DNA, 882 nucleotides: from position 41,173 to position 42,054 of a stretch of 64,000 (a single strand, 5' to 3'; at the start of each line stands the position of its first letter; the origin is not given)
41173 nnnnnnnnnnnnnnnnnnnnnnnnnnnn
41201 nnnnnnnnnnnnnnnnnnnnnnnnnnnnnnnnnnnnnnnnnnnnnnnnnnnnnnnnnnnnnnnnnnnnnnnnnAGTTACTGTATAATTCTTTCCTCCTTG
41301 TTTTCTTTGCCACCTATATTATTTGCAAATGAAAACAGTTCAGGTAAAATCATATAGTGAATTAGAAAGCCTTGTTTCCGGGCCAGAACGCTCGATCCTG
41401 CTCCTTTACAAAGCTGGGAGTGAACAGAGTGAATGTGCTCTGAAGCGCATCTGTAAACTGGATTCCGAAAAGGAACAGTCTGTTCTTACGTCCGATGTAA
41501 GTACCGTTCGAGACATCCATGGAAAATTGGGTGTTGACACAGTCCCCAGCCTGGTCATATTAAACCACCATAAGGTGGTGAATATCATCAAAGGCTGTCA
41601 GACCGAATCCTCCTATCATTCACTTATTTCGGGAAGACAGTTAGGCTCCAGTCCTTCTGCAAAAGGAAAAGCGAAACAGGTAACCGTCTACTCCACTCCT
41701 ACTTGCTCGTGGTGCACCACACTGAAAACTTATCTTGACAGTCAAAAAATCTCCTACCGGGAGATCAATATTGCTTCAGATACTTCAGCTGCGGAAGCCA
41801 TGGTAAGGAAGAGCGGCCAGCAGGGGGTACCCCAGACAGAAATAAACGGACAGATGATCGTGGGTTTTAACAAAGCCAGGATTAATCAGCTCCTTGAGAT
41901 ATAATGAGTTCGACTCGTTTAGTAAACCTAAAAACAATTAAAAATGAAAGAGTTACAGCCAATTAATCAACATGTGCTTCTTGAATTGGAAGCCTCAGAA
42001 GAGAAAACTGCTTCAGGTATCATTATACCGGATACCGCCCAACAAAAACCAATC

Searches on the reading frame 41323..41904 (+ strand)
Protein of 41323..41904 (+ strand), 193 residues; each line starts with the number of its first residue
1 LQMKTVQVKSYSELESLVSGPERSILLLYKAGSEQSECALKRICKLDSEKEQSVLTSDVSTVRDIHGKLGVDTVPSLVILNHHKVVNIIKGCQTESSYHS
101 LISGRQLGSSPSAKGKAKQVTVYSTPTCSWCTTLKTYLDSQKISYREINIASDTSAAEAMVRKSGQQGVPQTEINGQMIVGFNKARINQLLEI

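Call 55: search_protein_families(library=pfam, proteins=[window:41323-41904:+], max_evalue=0.001)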
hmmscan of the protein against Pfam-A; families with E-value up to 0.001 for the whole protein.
window:41323-41904:+ (193 aa): 3 families
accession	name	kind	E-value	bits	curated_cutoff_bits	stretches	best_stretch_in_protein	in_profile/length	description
PF00462.30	Glutaredoxin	-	1.8e-17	63.7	22.9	1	120-179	1-60/60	Glutaredoxin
PF13098.12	Thioredoxin_2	-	0.00017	22.3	27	0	114-167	3-54/104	Thioredoxin-like domain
PF00085.26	Thioredoxin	-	0.00056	20.3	23.5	0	51-98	50-97/103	Thioredoxin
